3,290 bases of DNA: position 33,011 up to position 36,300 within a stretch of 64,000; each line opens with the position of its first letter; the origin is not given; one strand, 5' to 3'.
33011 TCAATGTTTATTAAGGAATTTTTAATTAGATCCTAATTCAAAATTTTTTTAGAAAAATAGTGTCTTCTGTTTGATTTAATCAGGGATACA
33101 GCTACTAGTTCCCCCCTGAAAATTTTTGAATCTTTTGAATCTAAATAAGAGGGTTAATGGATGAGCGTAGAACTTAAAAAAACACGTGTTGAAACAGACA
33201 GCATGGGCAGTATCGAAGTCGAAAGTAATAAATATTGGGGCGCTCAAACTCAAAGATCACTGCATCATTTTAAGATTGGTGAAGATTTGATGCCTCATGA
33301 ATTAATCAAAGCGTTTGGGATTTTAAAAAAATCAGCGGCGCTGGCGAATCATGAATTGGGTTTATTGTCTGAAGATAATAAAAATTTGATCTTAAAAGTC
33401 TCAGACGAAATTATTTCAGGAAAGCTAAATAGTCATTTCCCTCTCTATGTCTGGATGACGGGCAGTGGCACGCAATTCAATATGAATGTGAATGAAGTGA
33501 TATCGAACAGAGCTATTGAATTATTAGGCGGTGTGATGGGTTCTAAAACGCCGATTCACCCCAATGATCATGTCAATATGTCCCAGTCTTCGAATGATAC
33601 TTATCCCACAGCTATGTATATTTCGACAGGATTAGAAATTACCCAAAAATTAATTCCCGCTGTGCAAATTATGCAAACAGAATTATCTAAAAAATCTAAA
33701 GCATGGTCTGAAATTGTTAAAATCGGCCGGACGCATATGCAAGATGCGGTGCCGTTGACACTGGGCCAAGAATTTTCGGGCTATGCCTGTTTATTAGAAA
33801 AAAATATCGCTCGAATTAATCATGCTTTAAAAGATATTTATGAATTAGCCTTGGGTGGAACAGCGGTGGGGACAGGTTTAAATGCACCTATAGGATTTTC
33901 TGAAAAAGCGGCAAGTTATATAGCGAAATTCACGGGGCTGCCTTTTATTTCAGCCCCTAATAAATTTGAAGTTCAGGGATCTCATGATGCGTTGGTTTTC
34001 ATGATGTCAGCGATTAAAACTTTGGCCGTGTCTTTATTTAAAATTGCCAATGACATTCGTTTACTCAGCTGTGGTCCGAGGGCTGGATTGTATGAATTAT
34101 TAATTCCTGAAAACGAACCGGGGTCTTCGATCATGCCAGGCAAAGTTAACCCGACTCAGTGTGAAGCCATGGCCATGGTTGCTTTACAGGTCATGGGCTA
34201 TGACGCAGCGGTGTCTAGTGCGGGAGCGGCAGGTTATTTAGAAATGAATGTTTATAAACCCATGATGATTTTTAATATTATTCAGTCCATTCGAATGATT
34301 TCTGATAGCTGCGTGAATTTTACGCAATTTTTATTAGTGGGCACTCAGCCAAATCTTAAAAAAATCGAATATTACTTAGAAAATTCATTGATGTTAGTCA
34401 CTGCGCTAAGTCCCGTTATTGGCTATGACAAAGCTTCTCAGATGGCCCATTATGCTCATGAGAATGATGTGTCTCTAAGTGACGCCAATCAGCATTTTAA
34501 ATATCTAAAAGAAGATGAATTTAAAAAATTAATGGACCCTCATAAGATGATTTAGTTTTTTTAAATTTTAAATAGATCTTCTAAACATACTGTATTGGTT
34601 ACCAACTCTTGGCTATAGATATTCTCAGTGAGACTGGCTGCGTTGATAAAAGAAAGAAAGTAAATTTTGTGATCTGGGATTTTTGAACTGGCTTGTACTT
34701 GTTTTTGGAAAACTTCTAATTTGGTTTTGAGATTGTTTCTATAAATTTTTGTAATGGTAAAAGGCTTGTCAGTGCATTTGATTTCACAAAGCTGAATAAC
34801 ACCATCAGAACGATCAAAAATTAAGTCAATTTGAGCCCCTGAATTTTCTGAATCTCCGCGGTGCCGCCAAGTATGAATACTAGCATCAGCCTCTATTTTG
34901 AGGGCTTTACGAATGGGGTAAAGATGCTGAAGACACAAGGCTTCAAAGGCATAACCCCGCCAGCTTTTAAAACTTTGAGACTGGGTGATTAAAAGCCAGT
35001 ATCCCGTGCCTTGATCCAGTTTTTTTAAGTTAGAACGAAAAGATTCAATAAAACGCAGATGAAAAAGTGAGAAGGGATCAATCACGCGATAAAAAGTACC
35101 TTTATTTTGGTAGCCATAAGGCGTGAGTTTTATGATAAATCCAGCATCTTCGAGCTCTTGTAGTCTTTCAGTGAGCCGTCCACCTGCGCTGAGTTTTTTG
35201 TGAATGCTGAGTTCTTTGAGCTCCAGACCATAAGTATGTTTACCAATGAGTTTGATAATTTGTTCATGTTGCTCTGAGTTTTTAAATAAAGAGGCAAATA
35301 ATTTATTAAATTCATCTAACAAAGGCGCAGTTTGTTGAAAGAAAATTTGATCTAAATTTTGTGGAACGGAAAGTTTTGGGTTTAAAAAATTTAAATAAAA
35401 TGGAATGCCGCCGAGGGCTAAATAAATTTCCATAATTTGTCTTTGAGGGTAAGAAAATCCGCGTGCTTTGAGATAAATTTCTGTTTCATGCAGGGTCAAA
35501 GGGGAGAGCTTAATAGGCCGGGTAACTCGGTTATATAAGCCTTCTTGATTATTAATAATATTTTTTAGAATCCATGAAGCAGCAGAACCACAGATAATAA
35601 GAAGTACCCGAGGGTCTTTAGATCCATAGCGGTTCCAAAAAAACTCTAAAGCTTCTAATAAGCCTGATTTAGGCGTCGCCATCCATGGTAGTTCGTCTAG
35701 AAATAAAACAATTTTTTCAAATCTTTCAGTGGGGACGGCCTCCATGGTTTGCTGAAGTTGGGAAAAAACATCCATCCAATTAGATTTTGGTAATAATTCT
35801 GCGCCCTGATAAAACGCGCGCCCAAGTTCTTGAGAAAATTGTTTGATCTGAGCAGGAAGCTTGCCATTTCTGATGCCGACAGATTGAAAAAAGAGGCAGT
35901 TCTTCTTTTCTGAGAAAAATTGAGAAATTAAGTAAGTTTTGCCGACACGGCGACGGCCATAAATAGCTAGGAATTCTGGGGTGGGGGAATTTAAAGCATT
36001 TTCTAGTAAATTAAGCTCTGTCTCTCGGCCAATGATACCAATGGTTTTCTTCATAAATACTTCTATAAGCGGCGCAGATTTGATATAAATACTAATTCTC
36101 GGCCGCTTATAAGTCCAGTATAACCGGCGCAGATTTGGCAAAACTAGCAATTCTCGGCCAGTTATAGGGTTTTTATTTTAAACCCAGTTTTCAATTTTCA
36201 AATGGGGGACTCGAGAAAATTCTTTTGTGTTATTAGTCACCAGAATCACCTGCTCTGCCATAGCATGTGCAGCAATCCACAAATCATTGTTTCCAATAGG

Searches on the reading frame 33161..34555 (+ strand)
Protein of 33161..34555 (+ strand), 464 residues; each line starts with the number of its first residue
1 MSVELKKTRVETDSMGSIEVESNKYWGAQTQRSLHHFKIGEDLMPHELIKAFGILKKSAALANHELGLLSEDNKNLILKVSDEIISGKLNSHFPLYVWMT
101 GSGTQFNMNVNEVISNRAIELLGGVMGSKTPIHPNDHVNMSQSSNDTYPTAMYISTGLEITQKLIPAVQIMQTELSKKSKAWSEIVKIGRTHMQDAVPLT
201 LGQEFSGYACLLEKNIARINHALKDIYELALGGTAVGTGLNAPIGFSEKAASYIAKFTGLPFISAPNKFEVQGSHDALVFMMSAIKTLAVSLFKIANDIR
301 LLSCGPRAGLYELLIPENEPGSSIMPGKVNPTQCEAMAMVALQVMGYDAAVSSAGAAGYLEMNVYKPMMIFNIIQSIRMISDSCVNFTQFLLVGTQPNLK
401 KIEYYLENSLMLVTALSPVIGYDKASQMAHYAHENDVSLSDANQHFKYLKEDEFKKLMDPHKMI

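Call 61: search_protein_families(library=pfam, proteins=[window:33161-34555:+], max_evalue=0.00001)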
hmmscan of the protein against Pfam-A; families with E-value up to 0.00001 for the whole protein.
window:33161-34555:+ (464 aa): 2 families
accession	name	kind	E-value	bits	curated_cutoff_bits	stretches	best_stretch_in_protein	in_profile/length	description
PF00206.25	Lyase_1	-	1.8e-102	343.4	27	1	16-346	1-312/312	Lyase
PF10415.14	FumaraseC_C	-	6.7e-17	62.1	32.5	1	412-464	1-53/54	Fumarase C C-terminus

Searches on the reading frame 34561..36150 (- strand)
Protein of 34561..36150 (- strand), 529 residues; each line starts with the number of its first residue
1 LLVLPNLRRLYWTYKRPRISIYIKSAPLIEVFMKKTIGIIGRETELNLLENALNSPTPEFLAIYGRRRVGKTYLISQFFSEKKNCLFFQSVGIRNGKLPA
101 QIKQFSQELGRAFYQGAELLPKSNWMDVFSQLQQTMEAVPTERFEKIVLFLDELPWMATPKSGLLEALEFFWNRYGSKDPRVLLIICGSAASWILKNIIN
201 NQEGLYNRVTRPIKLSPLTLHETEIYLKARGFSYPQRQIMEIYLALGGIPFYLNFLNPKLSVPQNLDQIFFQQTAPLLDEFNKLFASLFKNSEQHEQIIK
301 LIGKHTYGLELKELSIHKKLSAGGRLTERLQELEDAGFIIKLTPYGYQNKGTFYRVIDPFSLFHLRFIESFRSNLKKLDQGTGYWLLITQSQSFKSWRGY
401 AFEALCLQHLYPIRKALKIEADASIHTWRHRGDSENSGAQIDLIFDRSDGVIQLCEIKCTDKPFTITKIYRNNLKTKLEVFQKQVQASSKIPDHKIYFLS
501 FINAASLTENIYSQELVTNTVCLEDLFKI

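Call 61: search_protein_families(library=pfam, proteins=[window:34561-36150:-], max_evalue=0.00001)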
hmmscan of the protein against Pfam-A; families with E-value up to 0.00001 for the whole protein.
window:34561-36150:- (529 aa): 3 families
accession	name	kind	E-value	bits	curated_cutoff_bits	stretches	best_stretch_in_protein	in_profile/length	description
PF01637.24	ATPase_2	-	4.4e-17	63.1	33.2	1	42-254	4-223/225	ATPase domain predominantly from Archaea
PF13191.12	AAA_16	-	5.1e-08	34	32.6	1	40-168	3-155/167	AAA ATPase domain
PF13173.12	AAA_14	-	2.8e-07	31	27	1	59-222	3-127/129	AAA domain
